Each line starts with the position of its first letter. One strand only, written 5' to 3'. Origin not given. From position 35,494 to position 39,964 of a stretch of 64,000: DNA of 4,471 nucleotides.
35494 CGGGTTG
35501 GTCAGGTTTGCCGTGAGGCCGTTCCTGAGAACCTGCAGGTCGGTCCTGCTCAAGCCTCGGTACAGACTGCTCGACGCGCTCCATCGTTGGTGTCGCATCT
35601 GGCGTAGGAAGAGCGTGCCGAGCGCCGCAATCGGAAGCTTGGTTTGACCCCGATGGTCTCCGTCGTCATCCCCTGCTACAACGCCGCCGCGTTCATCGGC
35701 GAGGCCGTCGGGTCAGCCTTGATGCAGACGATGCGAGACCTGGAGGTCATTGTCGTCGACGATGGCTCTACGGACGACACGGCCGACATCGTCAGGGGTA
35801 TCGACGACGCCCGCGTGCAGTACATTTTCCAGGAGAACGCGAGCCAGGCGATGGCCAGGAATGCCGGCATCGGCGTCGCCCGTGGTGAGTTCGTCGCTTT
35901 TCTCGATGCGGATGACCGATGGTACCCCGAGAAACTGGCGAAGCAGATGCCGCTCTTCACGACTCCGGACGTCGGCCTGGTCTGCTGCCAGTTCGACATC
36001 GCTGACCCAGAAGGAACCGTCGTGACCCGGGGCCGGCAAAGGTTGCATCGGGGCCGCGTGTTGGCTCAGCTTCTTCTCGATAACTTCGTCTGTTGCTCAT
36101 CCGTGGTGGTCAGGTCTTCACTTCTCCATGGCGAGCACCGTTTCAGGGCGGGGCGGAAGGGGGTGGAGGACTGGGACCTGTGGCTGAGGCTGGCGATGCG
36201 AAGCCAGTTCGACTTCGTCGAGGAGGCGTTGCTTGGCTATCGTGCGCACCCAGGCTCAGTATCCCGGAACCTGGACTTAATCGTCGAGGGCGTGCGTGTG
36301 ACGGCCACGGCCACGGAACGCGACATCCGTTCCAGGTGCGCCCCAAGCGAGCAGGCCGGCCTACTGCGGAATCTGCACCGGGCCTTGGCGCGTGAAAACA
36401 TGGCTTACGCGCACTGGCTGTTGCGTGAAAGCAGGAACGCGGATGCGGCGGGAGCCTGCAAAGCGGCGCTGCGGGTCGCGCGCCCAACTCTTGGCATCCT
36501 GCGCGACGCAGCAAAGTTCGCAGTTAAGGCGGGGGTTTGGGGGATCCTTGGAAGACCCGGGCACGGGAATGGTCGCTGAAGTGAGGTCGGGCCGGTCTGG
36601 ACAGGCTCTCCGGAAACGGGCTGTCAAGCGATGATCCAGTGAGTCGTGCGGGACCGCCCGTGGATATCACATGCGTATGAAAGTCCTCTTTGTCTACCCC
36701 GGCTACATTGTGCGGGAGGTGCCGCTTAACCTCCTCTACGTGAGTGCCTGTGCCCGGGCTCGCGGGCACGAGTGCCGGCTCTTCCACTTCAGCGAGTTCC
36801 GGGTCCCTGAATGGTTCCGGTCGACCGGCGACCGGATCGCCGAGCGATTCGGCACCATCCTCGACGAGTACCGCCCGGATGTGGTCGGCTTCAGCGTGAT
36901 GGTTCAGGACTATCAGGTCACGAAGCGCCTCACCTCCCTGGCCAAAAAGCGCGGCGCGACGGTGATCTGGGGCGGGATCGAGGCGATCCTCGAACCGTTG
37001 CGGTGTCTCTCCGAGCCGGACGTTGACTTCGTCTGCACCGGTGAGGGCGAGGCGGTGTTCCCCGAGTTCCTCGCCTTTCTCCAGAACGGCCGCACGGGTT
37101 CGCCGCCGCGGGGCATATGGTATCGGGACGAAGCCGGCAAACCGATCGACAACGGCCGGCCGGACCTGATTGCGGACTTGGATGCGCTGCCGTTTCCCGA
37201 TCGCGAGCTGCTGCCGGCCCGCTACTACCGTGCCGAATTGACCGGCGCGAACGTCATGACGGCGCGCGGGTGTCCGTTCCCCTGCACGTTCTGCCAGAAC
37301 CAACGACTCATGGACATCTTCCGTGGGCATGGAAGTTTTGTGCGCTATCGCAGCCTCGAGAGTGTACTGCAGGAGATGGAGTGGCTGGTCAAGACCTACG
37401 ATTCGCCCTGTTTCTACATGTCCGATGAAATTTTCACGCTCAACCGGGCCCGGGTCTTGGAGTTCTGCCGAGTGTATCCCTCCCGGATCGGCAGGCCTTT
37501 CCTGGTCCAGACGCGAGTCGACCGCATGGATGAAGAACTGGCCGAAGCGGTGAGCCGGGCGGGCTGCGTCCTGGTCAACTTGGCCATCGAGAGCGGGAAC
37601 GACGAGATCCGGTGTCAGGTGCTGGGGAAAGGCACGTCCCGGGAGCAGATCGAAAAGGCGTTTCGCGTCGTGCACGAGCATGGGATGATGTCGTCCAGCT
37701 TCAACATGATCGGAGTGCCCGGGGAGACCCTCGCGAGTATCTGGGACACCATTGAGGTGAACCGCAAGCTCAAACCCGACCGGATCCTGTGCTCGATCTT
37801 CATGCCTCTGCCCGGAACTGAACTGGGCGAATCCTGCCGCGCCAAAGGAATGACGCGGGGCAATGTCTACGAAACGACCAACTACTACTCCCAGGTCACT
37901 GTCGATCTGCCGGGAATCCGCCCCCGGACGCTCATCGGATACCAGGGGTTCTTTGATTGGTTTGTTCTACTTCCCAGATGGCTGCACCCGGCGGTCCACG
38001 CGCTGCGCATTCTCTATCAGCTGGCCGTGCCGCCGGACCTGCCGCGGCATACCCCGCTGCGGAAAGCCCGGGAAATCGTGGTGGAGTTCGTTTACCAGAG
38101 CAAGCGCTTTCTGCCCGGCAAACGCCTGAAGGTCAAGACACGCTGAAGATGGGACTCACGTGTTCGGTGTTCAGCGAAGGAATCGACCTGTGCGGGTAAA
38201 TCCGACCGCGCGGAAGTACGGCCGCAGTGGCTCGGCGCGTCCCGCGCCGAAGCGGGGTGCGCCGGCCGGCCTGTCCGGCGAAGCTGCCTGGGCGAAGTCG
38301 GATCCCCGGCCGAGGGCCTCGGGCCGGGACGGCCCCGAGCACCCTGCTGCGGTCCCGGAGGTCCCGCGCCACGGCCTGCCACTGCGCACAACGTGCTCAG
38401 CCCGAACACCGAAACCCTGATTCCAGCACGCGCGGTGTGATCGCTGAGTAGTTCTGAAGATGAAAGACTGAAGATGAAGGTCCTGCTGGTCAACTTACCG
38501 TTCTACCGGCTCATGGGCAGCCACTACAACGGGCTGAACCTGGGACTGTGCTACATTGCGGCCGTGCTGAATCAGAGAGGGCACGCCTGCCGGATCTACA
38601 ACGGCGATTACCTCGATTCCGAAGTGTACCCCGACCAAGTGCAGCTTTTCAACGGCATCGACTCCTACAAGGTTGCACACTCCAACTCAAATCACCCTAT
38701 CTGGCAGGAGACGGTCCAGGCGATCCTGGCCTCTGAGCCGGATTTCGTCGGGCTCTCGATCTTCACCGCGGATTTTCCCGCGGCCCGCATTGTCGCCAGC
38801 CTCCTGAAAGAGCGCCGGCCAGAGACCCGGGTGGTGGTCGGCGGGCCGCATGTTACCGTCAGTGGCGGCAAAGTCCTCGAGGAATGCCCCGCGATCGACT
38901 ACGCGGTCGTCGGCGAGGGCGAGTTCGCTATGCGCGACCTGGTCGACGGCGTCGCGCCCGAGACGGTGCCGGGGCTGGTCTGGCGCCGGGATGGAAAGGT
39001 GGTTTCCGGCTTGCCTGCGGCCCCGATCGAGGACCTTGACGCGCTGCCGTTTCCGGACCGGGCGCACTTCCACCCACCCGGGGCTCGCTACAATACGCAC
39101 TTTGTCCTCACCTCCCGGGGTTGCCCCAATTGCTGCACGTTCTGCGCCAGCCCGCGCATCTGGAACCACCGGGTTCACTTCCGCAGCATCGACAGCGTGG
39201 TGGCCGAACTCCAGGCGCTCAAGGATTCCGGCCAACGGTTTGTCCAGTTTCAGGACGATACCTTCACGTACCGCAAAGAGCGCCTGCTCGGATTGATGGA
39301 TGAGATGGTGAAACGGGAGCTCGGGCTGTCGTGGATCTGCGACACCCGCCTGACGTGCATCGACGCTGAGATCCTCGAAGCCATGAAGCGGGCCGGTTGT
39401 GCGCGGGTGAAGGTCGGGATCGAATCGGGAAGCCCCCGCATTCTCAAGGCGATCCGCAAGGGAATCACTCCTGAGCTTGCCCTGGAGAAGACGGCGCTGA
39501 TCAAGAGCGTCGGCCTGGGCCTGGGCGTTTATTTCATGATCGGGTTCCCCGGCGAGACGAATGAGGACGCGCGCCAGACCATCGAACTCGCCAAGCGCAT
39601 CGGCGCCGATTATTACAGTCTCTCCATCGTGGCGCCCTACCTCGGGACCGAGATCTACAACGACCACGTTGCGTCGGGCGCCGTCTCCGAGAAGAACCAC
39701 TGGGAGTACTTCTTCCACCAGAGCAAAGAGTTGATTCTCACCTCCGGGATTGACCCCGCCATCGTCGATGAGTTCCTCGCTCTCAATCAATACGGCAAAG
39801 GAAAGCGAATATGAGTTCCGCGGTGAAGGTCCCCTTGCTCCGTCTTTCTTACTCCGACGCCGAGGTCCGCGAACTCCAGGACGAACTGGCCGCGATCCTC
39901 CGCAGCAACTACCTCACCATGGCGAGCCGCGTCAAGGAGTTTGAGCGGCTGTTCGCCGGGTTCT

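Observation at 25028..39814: Aminoethylphosphonate pathway interleaved with four cobalamin-dependent radical SAM enzymes inside a surface-glycan locus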

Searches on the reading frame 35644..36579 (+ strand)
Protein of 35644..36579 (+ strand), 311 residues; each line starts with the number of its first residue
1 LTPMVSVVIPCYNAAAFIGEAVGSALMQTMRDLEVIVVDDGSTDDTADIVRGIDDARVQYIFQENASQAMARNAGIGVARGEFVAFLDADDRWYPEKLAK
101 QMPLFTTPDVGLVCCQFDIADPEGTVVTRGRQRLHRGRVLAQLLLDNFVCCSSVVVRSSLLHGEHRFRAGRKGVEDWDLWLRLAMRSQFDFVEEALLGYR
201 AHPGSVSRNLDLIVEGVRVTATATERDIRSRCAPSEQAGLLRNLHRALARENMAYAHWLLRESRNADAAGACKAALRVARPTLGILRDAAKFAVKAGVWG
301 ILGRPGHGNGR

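Call 3: search_protein_families(library=pfam, proteins=[window:35644-36579:+])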
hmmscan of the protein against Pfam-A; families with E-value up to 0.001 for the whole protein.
window:35644-36579:+ (311 aa): 5 families
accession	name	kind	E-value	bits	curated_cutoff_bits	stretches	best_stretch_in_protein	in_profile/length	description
PF00535.33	Glycos_transf_2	-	1.4e-34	119.9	23.3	1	6-139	1-141/168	Glycosyl transferase family 2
PF10111.15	Glyco_tranf_2_2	-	2.1e-21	77.1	27.3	1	6-207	1-223/276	Glycosyltransferase like family 2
PF13641.12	Glyco_tranf_2_3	-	1.5e-18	68.1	27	1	3-186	1-197/230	Glycosyltransferase like family 2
PF13704.12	Glyco_tranf_2_4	-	0.00026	21.9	27.5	1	13-91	2-82/98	Glycosyl transferase family 2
PF13632.12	Glyco_trans_2_3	-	0.00076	19.8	27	0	84-206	2-129/198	Glycosyl transferase family group 2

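Call 5: search_protein_families(library=ncbifam, proteins=[window:35644-36579:+], max_evalue=0.00001)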
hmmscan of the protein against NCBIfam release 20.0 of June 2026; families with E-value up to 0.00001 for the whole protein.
window:35644-36579:+ (311 aa): 21 families
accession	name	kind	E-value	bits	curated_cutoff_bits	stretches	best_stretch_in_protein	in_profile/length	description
NF047683.1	TeichurnBiosyTuaG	equivalog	1.9e-33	116.2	400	1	2-209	5-213/252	teichuronic acid biosynthesis protein TuaG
NF007482.0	PRK10073.1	equivalog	9.3e-27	93.9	423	1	2-118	5-123/334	glycosyltransferase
TIGR03965.1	mycofact_glyco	equivalog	4.1e-19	68.8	280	1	3-184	74-264/467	mycofactocin biosynthesis glycosyltransferase MftF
NF041875.1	EPS_EpsD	equivalog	5.6e-19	68.7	370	1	5-102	1-101/325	exopolysaccharide biosynthesis glycosyltransferase EpsD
NF050050.1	ProtGlycPglI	equivalog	6.2e-18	65.2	500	1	3-102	2-105/306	GalNAc(5)-diNAcBac-PP-undecaprenol beta-1,3-glucosyltransferase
TIGR03937.1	PgaC_IcaA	equivalog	1.7e-17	63.5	422.3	1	2-90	44-135/407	poly-beta-1,6-N-acetyl-D-glucosamine synthase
NF053739.1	GlytfEpsEBac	equivalog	8.9e-17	60.9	450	1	3-186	1-188/265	glycosyltransferase EpsE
NF007453.0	PRK10018.1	equivalog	2e-14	53.9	382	1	2-99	5-105/280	colanic acid biosynthesis glycosyltransferase WcaA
TIGR04017.1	WcaA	equivalog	2.2e-14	53.7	495.75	1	2-99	4-104/279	colanic acid biosynthesis glycosyltransferase WcaA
TIGR04283.1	glyco_like_mftF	equivalog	6.3e-14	52.1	182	1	5-192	1-178/221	TIGR04283 family arsenosugar biosynthesis glycosyltransferase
NF038302.1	EPS_HpsE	equivalog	2.2e-12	46.6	300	1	5-93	3-99/307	hormogonium polysaccharide biosynthesis glycosyltransferase HpsE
NF038299.1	EPS_HpsN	equivalog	6.8e-11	41.7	425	1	3-114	1-116/317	hormogonium polysaccharide biosynthesis glycosyltransferase HpsN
NF041394.1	GtaseAglG_Halo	equivalog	1e-09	38.1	440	1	5-93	3-95/304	glucosyl-dolichyl phosphate glucuronosyltransferase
NF010496.0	PRK13915.1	equivalog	1.3e-09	37.6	262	1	4-118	32-156/307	glucosyl-3-phosphoglycerate synthase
NF007986.1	PRK10714.1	equivalog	1.1e-08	34.5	529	1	5-100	8-110/316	undecaprenyl-phosphate 4-deoxy-4-formamido-L-arabinose transferase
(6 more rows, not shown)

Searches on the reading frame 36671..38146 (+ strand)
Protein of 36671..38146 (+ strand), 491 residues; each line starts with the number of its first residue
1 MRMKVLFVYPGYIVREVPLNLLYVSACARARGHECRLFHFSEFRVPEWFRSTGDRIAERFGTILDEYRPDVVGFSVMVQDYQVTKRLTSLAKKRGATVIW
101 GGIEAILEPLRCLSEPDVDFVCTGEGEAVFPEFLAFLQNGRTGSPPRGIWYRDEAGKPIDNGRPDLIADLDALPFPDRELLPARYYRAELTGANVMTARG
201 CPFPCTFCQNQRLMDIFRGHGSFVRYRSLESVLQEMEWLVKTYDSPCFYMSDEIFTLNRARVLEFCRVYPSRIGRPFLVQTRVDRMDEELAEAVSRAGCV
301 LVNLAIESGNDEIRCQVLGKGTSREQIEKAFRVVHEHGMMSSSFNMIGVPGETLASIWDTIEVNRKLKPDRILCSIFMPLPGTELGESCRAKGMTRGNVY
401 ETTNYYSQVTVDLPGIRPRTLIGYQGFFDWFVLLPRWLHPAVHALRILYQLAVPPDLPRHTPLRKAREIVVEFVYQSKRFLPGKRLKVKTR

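Call 3: search_protein_families(library=pfam, proteins=[window:36671-38146:+])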
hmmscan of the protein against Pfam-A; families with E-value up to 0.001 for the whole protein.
window:36671-38146:+ (491 aa): 2 families
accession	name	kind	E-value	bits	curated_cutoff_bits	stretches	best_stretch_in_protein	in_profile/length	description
PF04055.27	Radical_SAM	-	1.7e-21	77.5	29.5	1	197-362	3-164/166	Radical SAM superfamily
PF02310.24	B12-binding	-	4.7e-15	55.9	32.1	1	17-133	13-120/121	B12 binding domain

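Call 5: search_protein_families(library=ncbifam, proteins=[window:36671-38146:+], max_evalue=0.00001)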
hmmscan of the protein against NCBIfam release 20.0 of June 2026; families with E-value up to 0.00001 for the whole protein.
window:36671-38146:+ (491 aa): 18 families
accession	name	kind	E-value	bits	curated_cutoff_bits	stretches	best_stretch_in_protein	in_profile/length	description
TIGR02026.1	BchE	equivalog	7.1e-36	124.1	481.35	1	57-396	52-394/497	magnesium-protoporphyrin IX monomethyl ester anaerobic oxidative cyclase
NF050148.1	rSAM_ApyD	equivalog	2.6e-34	118.6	750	1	19-386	26-390/645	RiPP biosynthesis radical SAM protein ApyD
TIGR03471.1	HpnJ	equivalog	3.9e-31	108.4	577.6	1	102-403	104-401/472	hopanoid biosynthesis associated radical SAM protein HpnJ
TIGR04014.1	B12_SAM_MJ_0865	equivalog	2e-26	92.8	360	1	72-395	42-364/434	methyl-coenzyme M reductase glutamine C-methyltransferase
NF033070.1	rSAM_AprD4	equivalog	6.2e-26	91.3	500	1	163-406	163-407/456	AprD4 family radical SAM diol-dehydratase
TIGR04013.1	B12_SAM_MJ_1487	hypoth_equivalog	6.4e-26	91.1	251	2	60-241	35-194/382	TIGR04013 family B12-binding domain/radical SAM domain-containing protein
NF038361.1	rSAM_Sden_1168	equivalog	3.6e-25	88.5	575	1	19-405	86-486/560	Sden_1168 family B12-binding radical SAM P-methyltransferase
TIGR04072.2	rSAM_ladder_B12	equivalog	9.5e-22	77.2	360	1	82-408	84-392/443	lipid biosynthesis B12-binding/radical SAM protein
TIGR04479.1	bcpD_PhpK_rSAM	subfamily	3.2e-21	75.3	600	1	190-370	238-412/504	PhpK family radical SAM P-methyltransferase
TIGR03975.1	rSAM_ocin_1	subfamily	1.1e-18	67.1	281.85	1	64-355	124-418/606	RiPP maturation radical SAM C-methyltransferase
TIGR04295.1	B12_rSAM_oligo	hypoth_equivalog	2.5e-18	66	400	1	17-314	24-309/422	TIGR04295 family B12-binding domain-containing radical SAM protein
TIGR04385.1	B12_rSAM_cofa1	equivalog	3.1e-17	62.9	450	1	95-362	99-359/438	B12 lower ligand biosynthesis radical SAM protein BzaD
NF033712.0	B12_rSAM_KedN5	subfamily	1.8e-14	52.9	700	1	61-208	55-211/624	KedN5 family methylcobalamin-dependent radical SAM C-methyltransferase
TIGR04367.1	HpnR_B12_rSAM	equivalog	4.5e-14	51.9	650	1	9-387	7-371/490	hopanoid C-3 methylase HpnR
TIGR04428.1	B12_rSAM_trp_MT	equivalog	4.4e-11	41.9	500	1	184-364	209-395/558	tryptophan 2-C-methyltransferase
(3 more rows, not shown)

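Call 61: search_protein_representatives(protein=window:36671-38146:+)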
Query: 491 residues. Proteins with E-value up to 0.001 (for the whole library): 44389; up to 1e-10: 26815; up to 1e-30: 4814. The best 150 are listed.
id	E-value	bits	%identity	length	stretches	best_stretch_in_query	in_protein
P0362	6.3e-206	701.4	62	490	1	3-491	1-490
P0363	1.1e-136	473.0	46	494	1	3-484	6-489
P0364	3.8e-99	349.2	40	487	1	3-464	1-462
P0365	4.1e-91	322.7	58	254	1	214-465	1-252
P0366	2.9e-88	313.3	37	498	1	3-450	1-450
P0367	2.2e-79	284.0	34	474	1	3-449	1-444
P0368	2.3e-79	283.9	38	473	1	3-429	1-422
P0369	4.5e-78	279.7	35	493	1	3-451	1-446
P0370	1.1e-76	275.0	34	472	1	3-450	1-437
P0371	1.1e-74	268.5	33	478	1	3-461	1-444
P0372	9.3e-74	265.4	35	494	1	3-443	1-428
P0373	3.4e-70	253.6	37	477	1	3-450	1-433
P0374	8.2e-70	252.4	39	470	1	4-423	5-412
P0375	9.3e-70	252.2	35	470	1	3-448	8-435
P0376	1.2e-69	251.8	35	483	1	3-457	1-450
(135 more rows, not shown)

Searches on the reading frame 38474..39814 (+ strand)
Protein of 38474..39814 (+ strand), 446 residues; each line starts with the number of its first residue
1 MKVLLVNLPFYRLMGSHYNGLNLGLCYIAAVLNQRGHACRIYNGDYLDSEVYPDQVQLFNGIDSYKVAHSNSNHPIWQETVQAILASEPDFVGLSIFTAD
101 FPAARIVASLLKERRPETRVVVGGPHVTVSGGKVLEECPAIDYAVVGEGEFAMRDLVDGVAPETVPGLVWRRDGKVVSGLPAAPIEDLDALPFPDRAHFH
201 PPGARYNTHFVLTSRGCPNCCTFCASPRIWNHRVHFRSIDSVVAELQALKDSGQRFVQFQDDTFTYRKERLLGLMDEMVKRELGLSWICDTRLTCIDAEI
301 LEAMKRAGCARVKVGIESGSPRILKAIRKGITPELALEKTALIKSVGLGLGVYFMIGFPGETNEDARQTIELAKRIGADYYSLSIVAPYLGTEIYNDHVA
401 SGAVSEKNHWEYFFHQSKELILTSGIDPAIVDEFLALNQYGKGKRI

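Call 3: search_protein_families(library=pfam, proteins=[window:38474-39814:+])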
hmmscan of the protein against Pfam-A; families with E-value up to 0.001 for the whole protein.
window:38474-39814:+ (446 aa): 2 families
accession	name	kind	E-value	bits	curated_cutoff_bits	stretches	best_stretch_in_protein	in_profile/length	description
PF04055.27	Radical_SAM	-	1.3e-27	97.4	29.5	1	212-373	2-166/166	Radical SAM superfamily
PF02310.24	B12-binding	-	4.1e-21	75.5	32.1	1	19-156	11-120/121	B12 binding domain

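Call 5: search_protein_families(library=ncbifam, proteins=[window:38474-39814:+], max_evalue=0.00001)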
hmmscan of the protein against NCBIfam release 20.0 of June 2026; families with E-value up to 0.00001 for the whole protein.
window:38474-39814:+ (446 aa): 25 families
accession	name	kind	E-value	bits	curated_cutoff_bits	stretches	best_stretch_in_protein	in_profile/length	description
TIGR03471.1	HpnJ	equivalog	3.2e-58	197.7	577.6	1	74-408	56-397/472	hopanoid biosynthesis associated radical SAM protein HpnJ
NF050148.1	rSAM_ApyD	equivalog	1.5e-50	172.3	750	1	22-400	25-395/645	RiPP biosynthesis radical SAM protein ApyD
TIGR04014.1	B12_SAM_MJ_0865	equivalog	3.3e-41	141.5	360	1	89-396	39-356/434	methyl-coenzyme M reductase glutamine C-methyltransferase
NF038361.1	rSAM_Sden_1168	equivalog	7.7e-41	140.3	575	1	22-407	85-482/560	Sden_1168 family B12-binding radical SAM P-methyltransferase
TIGR02026.1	BchE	equivalog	1.2e-40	139.9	481.35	1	78-413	53-402/497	magnesium-protoporphyrin IX monomethyl ester anaerobic oxidative cyclase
TIGR04479.1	bcpD_PhpK_rSAM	subfamily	8.3e-39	133.3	600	1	80-385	101-418/504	PhpK family radical SAM P-methyltransferase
TIGR04072.2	rSAM_ladder_B12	equivalog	3.8e-37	128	360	1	103-400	85-374/443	lipid biosynthesis B12-binding/radical SAM protein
TIGR04013.1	B12_SAM_MJ_1487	hypoth_equivalog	4e-32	111.5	251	1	78-376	32-333/382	TIGR04013 family B12-binding domain/radical SAM domain-containing protein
TIGR03975.1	rSAM_ocin_1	subfamily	1.1e-30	106.8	281.85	1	78-374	118-428/606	RiPP maturation radical SAM C-methyltransferase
NF033070.1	rSAM_AprD4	equivalog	3.6e-30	105.3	500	1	186-404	168-396/456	AprD4 family radical SAM diol-dehydratase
TIGR04385.1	B12_rSAM_cofa1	equivalog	2.2e-27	96.3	450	1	106-395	88-379/438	B12 lower ligand biosynthesis radical SAM protein BzaD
TIGR04295.1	B12_rSAM_oligo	hypoth_equivalog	2.4e-21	75.9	400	1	115-322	100-307/422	TIGR04295 family B12-binding domain-containing radical SAM protein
NF033712.0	B12_rSAM_KedN5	subfamily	1.2e-19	70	700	1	82-264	56-251/624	KedN5 family methylcobalamin-dependent radical SAM C-methyltransferase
TIGR04367.1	HpnR_B12_rSAM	equivalog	3.3e-19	68.8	650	1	81-397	53-372/490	hopanoid C-3 methylase HpnR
TIGR04190.1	B12_SAM_Ta0216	equivalog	4.7e-16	58.5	500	1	107-380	99-398/554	TIGR04190 family B12-binding domain/radical SAM domain protein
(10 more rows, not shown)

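Call 52: find_homologous_proteins(query=window:38474-39814:+, max_evalue=1e-40)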
Query window:38474-39814:+ (446 aa): 1794 proteins with E <= 1e-40 among 8000 candidates; the best 120 are listed.
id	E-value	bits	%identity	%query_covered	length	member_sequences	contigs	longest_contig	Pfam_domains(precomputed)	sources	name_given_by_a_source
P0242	4.4e-297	1003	100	97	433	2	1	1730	PF04055.28,PF02310.25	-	-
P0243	4.6e-188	644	61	100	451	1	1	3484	PF04055.28,PF02310.25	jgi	jgi:radical SAM superfamily enzyme YgiQ (UPF0313 family)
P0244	3.1e-187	641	61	100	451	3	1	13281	PF04055.28,PF02310.25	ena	-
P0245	1.4e-186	639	60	100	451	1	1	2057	PF04055.28,PF02310.25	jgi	jgi:radical SAM superfamily enzyme YgiQ (UPF0313 family)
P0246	3.0e-186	638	61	100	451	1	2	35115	PF04055.28,PF02310.25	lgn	-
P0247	3.2e-178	611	100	60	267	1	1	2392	PF04055.28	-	-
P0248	4.3e-178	611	58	100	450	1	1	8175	PF04055.28,PF02310.25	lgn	-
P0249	7.6e-174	597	57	100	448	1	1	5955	PF04055.28,PF02310.25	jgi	-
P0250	1.1e-173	596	57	100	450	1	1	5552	PF04055.28,PF02310.25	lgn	-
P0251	7.7e-173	593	57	100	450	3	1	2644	PF04055.28,PF02310.25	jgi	-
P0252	1.4e-170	586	55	100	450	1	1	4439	PF04055.28,PF02310.25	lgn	-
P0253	1.3e-169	583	57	100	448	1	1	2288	PF04055.28,PF02310.25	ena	-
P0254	1.1e-168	580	55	100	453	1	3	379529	PF04055.28,PF02310.25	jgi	-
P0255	3.6e-168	578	54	100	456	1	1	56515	PF04055.28,PF02310.25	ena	-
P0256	5.7e-167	574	55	100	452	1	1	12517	PF04055.28,PF02310.25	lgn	-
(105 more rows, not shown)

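Call 54: find_encoding_contigs(protein=P0246, flank=10000, max_places=1)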
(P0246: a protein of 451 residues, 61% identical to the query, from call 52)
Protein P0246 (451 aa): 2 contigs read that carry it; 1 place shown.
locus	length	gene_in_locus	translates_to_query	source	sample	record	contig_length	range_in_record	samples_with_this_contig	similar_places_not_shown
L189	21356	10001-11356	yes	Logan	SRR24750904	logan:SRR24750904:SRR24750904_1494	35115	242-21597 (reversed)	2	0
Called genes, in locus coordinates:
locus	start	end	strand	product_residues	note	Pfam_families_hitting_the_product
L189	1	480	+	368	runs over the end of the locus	PF05050:Methyltransf_21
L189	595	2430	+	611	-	PF02310:B12-binding, PF19864:Radical_SAM_N2 (faint), PF04055:Radical_SAM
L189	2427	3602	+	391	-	PF13489:Methyltransf_23, PF07021:MetW, PF13847:Methyltransf_31, PF08241:Methyltransf_11, PF08242:Methyltransf_12, PF13649:Methyltransf_25, PF08484:Methyltransf_14 (weak), PF22674:C2185-like_N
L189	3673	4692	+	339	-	PF00535:Glycos_transf_2, PF13641:Glyco_tranf_2_3 (weak)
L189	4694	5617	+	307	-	PF03414:Glyco_transf_6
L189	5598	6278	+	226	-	-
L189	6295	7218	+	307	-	PF01531:Glyco_transf_11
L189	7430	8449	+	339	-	PF00535:Glycos_transf_2, PF10111:Glyco_tranf_2_2, PF13641:Glyco_tranf_2_3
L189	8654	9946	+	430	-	PF02310:B12-binding, PF04055:Radical_SAM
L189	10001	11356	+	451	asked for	PF02310:B12-binding, PF04055:Radical_SAM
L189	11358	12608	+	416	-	PF01041:DegT_DnrJ_EryC1, PF00155:Aminotran_1_2 (weak), PF01053:Cys_Met_Meta_PP (weak), PF01212:Beta_elim_lyase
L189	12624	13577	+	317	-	PF01073:3Beta_HSD, PF01370:Epimerase, PF02719:Polysacc_synt_2, PF04321:RmlD_sub_bind, PF07993:NAD_binding_4, PF08659:KR (weak), PF16363:GDP_Man_Dehyd, PF13460:NAD_binding_10, +1 more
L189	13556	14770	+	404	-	PF13477:Glyco_trans_4_2, PF13439:Glyco_transf_4 (weak), PF00534:Glycos_transf_1, PF13692:Glyco_trans_1_4, PF13524:Glyco_trans_1_2 (weak)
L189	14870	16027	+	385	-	PF13439:Glyco_transf_4, PF13579:Glyco_trans_4_4, PF00534:Glycos_transf_1, PF13692:Glyco_trans_1_4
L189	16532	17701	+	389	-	PF13173:AAA_14, PF13635:DUF4143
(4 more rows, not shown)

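Call 55: find_encoding_contigs(protein=P0254, flank=10000, max_places=1)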
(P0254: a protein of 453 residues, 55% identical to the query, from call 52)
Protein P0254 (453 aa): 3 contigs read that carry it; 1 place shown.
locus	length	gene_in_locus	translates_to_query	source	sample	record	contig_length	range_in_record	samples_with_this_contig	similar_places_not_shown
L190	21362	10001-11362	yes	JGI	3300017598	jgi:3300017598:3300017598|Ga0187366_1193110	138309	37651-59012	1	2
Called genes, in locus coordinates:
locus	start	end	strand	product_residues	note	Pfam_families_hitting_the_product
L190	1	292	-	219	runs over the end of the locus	PF07715:Plug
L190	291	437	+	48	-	-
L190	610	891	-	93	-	-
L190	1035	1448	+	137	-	PF01814:Hemerythrin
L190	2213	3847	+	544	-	PF00389:2-Hacid_dh, PF02826:2-Hacid_dh_C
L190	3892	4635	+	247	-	PF02348:CTP_transf_3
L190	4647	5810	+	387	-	PF04055:Radical_SAM, PF13186:SPASM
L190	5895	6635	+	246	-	PF00106:adh_short, PF23441:SDR, PF13561:adh_short_C2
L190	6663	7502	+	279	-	PF13489:Methyltransf_23 (weak)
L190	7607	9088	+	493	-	-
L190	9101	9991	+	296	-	PF00535:Glycos_transf_2, PF10111:Glyco_tranf_2_2, PF13641:Glyco_tranf_2_3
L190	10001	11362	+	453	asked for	PF02310:B12-binding, PF04055:Radical_SAM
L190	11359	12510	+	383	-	PF00155:Aminotran_1_2 (faint), PF01041:DegT_DnrJ_EryC1, PF01212:Beta_elim_lyase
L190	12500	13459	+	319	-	PF01073:3Beta_HSD, PF01370:Epimerase, PF02719:Polysacc_synt_2, PF04321:RmlD_sub_bind, PF07993:NAD_binding_4, PF08659:KR, PF16363:GDP_Man_Dehyd, PF13460:NAD_binding_10, +2 more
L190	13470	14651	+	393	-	PF13477:Glyco_trans_4_2 (weak), PF13439:Glyco_transf_4, PF13579:Glyco_trans_4_4 (weak), PF00534:Glycos_transf_1, PF13692:Glyco_trans_1_4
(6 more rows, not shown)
